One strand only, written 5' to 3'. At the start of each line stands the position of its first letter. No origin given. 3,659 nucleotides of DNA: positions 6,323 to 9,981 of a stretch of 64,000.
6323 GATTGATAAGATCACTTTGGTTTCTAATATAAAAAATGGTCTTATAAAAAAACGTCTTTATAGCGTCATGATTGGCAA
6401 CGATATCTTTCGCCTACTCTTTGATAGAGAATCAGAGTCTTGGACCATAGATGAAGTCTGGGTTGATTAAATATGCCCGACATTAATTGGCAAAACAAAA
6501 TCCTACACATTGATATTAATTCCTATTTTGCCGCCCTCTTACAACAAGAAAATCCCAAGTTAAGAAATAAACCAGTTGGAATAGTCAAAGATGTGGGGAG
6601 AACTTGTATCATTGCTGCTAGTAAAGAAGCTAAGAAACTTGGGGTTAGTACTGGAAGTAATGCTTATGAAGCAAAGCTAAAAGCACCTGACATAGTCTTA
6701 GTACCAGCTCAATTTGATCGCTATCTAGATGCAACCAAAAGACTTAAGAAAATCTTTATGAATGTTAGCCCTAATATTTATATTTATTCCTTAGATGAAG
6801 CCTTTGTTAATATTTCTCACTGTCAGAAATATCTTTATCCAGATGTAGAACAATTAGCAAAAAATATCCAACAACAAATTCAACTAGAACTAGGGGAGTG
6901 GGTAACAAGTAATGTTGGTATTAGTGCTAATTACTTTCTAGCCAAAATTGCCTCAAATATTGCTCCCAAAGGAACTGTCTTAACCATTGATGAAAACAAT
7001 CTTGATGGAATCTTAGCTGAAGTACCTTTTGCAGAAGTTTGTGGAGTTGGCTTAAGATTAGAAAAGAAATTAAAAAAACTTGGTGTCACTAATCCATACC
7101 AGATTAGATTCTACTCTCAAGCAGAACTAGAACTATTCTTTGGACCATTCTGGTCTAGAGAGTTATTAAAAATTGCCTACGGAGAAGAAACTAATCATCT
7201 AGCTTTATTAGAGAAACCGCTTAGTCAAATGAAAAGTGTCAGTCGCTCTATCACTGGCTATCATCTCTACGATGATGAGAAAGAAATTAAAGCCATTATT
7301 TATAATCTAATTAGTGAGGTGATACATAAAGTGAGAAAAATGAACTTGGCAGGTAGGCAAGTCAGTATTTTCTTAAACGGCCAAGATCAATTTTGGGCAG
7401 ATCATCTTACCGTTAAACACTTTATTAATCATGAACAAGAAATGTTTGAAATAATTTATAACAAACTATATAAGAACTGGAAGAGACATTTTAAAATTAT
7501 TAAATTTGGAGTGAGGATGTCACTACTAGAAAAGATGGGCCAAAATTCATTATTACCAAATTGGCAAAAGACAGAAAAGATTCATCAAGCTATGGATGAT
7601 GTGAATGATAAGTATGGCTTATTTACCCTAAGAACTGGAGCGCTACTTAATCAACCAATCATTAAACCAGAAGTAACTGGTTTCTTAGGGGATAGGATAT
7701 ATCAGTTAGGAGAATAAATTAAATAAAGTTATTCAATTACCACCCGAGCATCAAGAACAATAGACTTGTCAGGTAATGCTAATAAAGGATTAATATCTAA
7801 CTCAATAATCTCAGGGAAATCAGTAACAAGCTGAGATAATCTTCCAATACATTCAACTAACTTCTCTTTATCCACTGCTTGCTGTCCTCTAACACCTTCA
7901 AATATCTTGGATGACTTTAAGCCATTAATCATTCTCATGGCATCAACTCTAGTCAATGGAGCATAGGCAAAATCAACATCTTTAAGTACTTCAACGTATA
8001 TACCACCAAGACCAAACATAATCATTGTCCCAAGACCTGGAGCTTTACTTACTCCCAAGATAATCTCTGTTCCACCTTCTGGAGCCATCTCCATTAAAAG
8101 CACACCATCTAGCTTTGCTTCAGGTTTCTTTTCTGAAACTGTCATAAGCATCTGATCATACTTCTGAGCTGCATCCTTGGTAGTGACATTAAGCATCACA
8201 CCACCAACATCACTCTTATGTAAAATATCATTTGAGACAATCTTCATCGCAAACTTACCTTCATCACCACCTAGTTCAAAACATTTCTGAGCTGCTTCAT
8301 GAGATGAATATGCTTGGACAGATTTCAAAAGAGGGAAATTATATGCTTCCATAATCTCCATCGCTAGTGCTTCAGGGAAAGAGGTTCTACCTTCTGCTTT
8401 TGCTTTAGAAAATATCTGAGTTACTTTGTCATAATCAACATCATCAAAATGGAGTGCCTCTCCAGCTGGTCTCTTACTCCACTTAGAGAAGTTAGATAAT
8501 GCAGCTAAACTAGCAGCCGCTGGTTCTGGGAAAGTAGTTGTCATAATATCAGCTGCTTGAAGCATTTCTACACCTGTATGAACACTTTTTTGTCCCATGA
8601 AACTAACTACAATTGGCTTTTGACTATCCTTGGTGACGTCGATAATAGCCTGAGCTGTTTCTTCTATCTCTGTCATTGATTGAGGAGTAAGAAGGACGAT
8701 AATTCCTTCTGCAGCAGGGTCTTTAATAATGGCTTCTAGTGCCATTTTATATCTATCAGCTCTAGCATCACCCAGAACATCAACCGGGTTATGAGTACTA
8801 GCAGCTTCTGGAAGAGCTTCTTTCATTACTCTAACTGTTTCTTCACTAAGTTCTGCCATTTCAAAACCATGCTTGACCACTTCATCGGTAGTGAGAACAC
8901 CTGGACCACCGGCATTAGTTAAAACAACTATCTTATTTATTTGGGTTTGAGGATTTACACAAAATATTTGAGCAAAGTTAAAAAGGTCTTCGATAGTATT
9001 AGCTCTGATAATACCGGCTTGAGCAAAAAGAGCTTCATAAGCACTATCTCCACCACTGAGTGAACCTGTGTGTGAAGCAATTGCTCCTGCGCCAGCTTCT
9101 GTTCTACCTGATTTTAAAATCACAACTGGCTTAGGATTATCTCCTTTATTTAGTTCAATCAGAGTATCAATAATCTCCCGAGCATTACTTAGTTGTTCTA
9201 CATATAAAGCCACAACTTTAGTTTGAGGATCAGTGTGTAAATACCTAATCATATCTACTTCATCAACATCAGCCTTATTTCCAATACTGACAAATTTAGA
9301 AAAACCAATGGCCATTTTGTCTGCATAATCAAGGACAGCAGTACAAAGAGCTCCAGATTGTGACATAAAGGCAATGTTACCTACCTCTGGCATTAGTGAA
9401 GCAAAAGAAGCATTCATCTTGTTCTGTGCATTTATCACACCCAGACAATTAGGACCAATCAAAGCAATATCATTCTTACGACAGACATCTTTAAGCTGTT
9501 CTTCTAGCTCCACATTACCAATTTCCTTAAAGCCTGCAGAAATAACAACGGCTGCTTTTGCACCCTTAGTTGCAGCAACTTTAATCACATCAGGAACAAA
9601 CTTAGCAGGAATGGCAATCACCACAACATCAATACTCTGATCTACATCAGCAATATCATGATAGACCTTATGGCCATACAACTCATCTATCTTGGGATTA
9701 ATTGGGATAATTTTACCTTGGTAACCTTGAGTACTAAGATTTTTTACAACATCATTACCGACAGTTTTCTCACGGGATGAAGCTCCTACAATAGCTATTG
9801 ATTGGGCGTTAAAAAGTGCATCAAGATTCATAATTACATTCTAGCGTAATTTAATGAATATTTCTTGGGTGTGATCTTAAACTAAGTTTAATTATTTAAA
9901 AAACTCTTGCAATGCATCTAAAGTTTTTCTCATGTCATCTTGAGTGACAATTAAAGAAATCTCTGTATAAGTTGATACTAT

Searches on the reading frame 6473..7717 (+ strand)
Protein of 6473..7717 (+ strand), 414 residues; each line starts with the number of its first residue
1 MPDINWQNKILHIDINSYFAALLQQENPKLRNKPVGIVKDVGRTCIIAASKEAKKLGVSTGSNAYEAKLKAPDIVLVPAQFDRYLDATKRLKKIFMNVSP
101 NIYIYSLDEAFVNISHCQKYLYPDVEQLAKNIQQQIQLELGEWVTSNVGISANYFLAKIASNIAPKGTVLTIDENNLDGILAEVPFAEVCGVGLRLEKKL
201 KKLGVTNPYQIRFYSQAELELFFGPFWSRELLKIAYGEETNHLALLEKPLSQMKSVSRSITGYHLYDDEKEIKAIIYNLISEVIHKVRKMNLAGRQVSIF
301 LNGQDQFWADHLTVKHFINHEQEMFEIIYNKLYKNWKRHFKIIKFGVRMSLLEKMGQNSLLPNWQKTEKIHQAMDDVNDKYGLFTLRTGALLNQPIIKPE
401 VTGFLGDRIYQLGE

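Call 12: search_protein_families(library=ncbifam, proteins=[window:6473-7717:+], max_evalue=1e-10)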
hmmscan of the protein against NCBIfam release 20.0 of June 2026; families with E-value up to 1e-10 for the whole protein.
window:6473-7717:+ (414 aa): 10 families
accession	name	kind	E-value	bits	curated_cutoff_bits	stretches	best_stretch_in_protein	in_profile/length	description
NF002848.0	PRK03103.1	subfamily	1.7e-60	204.6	381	1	7-391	3-391/410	DNA polymerase IV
NF002677.0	PRK02406.1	equivalog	3.3e-50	171.2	256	1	7-355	5-346/357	DNA polymerase IV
NF003015.0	PRK03858.1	subfamily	1.3e-47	162.8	367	1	7-394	6-388/399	DNA polymerase IV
NF002492.0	PRK01810.1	equivalog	3.2e-46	157.9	399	1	9-393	11-396/412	DNA polymerase IV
NF010731.0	PRK14133.1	equivalog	4.1e-45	154.5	362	1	7-354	2-338/352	DNA polymerase IV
NF002751.0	PRK02794.1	equivalog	3.2e-43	148.2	371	1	9-394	39-420/425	DNA polymerase IV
NF002882.0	PRK03348.1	equivalog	1.5e-41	142.7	389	1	7-376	4-368/461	DNA polymerase IV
NF002883.0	PRK03352.1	equivalog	1.2e-33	116.8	330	1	8-299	5-289/347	DNA polymerase IV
NF002292.0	PRK01216.1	equivalog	2.8e-31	108.8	339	1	10-353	3-340/351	DNA polymerase IV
NF002955.0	PRK03609.1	subfamily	7.4e-27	94.3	431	1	13-383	5-386/422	translesion error-prone DNA polymerase V subunit UmuC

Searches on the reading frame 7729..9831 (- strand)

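Call 12: search_protein_families(library=ncbifam, proteins=[window:7729-9831:-], max_evalue=1e-10)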
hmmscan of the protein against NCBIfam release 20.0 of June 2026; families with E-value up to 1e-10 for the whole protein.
window:7729-9831:- (700 aa): 7 families
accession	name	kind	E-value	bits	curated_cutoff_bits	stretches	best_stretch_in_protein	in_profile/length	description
NF045493.1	HydDutCoALig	equivalog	7.1e-181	603.3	1300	1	4-698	4-697/698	4-hydroxybutyrate--CoA ligase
TIGR02717.1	AcCoA-syn-alpha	equivalog_domain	1.1e-158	528.6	567.15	1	3-447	1-445/447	acetate--CoA ligase alpha subunit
NF045492.1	HydPropCoALig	equivalog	4.1e-140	468.3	1300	2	3-431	248-679/700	3-hydroxypropionate--CoA ligase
NF045494.1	AcCoALig_Archglob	equivalog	2.6e-138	462.3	1200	2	3-450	218-664/665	acetate--CoA ligase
NF004230.0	PRK05678.1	equivalog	2.8e-17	62.9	336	1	53-278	50-275/291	succinate--CoA ligase subunit alpha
TIGR01019.1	sucCoAalpha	subfamily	4.7e-16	59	353.2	1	53-263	48-254/286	succinate--CoA ligase subunit alpha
NF001913.0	PRK00696.1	equivalog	1.9e-11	43.6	370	0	345-433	282-370/388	ADP-forming succinate--CoA ligase subunit beta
